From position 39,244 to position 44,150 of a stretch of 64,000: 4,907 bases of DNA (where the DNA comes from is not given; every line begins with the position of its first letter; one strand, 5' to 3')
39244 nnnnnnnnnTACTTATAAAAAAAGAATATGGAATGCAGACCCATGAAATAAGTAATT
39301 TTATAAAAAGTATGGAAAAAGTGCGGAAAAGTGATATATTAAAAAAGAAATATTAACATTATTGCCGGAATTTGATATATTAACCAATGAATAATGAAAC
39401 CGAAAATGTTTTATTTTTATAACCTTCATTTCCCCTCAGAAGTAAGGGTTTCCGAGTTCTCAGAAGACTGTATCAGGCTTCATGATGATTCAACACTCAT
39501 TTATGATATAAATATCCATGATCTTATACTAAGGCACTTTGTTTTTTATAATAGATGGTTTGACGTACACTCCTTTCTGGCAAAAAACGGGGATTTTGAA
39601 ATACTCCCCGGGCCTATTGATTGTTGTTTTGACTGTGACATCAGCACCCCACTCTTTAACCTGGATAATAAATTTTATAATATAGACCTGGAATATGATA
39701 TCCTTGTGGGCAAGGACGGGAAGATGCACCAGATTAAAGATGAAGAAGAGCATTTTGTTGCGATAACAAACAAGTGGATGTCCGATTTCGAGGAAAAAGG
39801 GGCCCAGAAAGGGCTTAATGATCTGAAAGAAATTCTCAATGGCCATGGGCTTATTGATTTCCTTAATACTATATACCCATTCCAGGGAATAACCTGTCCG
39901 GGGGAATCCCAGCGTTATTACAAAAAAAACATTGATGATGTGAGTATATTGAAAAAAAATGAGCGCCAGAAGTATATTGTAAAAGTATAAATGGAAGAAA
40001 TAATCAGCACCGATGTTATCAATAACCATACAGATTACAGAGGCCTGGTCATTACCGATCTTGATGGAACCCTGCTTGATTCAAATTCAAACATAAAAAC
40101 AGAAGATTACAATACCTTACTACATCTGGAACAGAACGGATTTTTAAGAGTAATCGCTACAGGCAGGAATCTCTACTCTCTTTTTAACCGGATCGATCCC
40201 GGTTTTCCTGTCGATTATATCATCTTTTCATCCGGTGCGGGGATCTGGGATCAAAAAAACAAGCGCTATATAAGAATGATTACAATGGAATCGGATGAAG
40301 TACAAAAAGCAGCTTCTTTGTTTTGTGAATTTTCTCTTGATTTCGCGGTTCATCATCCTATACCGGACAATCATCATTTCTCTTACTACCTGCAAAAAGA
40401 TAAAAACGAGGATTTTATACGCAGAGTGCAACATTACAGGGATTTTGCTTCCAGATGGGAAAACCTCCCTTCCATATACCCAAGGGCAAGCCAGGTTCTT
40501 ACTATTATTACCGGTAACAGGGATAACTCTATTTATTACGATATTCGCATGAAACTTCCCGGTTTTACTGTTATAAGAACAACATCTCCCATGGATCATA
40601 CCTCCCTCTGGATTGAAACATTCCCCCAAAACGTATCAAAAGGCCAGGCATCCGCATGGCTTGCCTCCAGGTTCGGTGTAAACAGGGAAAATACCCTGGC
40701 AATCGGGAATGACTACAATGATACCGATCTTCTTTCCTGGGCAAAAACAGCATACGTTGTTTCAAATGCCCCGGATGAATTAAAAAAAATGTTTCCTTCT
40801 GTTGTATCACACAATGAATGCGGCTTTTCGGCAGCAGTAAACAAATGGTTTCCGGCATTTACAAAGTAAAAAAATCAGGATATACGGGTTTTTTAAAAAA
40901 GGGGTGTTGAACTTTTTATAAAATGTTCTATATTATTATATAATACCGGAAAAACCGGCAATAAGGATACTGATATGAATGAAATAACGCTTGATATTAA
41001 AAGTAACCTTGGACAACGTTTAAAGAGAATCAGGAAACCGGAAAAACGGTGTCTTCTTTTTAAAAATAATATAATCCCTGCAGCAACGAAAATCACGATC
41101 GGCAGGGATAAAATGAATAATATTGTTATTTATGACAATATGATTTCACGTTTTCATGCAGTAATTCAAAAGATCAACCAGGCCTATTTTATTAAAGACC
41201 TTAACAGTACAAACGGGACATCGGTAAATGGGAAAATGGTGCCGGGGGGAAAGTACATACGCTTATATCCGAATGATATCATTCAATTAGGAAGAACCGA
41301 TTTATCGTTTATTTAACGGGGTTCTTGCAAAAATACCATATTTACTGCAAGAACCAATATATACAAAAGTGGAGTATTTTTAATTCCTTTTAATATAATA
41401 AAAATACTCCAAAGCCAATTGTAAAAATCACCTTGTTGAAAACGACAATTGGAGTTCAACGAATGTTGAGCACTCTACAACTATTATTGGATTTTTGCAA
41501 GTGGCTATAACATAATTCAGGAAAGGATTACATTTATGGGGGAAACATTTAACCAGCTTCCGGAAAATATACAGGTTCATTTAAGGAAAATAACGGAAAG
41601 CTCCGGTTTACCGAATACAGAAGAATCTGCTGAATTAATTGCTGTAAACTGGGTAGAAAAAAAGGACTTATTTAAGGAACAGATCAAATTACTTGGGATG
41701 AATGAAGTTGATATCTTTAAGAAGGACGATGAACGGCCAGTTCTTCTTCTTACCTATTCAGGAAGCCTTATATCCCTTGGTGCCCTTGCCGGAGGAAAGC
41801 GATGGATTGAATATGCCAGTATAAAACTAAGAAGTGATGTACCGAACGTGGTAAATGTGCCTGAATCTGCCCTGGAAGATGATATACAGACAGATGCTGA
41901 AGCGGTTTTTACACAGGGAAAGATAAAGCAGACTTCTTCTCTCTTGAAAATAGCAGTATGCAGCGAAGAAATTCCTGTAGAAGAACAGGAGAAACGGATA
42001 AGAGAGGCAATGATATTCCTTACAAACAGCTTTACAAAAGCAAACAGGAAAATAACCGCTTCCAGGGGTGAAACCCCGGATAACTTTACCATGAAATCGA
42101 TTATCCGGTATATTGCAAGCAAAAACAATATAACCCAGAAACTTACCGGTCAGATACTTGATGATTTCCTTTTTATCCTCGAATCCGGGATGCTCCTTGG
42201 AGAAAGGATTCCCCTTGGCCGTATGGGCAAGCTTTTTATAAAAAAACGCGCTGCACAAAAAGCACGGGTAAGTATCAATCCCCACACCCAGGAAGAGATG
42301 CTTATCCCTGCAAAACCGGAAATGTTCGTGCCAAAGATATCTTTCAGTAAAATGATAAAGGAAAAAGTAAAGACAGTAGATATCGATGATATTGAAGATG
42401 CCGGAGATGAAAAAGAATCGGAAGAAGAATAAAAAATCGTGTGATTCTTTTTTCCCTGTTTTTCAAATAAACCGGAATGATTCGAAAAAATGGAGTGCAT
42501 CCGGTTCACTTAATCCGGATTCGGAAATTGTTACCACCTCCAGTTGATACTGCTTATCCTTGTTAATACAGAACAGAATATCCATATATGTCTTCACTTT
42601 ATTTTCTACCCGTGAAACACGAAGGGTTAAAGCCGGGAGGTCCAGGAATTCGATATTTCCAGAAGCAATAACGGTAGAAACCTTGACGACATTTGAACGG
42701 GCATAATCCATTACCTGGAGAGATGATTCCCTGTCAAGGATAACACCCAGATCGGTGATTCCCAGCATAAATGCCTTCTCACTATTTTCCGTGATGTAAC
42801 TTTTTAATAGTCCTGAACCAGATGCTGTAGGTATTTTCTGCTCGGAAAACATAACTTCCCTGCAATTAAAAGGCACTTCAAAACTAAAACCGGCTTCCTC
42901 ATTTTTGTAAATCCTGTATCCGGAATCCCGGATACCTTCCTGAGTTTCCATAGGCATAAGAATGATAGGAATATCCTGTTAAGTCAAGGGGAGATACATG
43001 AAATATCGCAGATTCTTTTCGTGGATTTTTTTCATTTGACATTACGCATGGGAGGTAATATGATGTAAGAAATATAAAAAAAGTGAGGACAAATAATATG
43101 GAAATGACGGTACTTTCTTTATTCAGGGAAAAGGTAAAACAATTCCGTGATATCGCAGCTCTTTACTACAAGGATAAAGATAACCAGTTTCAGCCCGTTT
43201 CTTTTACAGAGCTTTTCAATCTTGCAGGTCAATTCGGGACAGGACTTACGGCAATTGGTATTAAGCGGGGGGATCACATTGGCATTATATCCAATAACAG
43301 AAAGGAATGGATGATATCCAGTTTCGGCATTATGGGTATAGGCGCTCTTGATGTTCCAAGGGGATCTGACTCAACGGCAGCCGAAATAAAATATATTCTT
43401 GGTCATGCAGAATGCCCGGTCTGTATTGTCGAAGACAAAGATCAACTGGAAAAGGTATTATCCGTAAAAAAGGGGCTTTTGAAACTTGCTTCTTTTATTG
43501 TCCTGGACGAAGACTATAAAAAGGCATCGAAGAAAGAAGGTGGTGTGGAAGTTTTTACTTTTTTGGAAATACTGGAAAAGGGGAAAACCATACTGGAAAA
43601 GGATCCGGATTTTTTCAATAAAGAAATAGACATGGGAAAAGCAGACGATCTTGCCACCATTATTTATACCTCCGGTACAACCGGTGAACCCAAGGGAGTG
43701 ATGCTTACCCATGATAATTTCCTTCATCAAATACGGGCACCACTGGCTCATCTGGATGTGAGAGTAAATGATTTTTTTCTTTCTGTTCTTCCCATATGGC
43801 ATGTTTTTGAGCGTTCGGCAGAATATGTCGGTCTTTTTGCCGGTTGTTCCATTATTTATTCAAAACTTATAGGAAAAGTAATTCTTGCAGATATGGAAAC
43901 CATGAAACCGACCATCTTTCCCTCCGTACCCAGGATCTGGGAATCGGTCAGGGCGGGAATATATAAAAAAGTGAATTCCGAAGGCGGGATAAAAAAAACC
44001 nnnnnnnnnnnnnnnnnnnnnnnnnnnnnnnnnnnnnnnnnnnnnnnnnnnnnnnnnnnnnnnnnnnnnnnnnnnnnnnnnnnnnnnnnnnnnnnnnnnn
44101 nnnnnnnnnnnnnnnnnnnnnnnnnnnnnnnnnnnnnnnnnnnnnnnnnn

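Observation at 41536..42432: A 190-aa unknown domain fused to a C-terminal HU/IHF-fold DNA-binding domain and an acidic tail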

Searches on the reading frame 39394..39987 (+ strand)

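Call 3: search_protein_families(library=pfam, proteins=[window:39394-39987:+], max_evalue=1)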
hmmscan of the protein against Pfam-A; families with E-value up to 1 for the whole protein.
window:39394-39987:+ (198 aa): 2 families
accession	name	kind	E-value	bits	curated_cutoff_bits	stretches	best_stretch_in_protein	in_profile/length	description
PF04167.18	DUF402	-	0.049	14.3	23.9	1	81-119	30-67/68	Protein of unknown function (DUF402)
PF22119.1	GST_C_8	-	0.13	13.1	30.9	1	108-151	20-63/138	Glutathione S-transferase, C-terminal domain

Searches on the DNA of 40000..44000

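Call 53: search_rna_families(source=window, start=40000, end=44000, threshold=evalue, max_evalue=1)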
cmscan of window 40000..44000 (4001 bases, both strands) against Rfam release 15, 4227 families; matches with E-value up to 1: 0.
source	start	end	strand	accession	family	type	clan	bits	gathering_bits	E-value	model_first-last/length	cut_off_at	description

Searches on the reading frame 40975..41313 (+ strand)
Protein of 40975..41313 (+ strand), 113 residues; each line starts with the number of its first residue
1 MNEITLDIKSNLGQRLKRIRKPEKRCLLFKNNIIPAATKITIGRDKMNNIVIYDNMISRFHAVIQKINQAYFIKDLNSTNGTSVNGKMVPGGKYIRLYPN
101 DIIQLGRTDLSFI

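Call 3: search_protein_families(library=pfam, proteins=[window:40975-41313:+], max_evalue=1)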
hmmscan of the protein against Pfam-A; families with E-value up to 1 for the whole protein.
window:40975-41313:+ (113 aa): 2 families
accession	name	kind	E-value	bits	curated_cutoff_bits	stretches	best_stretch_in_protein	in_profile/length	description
PF00498.31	FHA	-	3.2e-22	79.2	20.7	1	40-106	1-67/67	FHA domain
PF16697.10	Yop-YscD_cpl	-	1.8e-12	47.8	33.2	1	38-112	17-90/94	Inner membrane component of T3SS, cytoplasmic domain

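Call 65: search_protein_families(library=padloc, proteins=[window:40975-41313:+], max_evalue=0.001)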
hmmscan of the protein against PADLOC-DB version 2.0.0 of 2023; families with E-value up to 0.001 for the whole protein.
window:40975-41313:+ (113 aa): 0 families
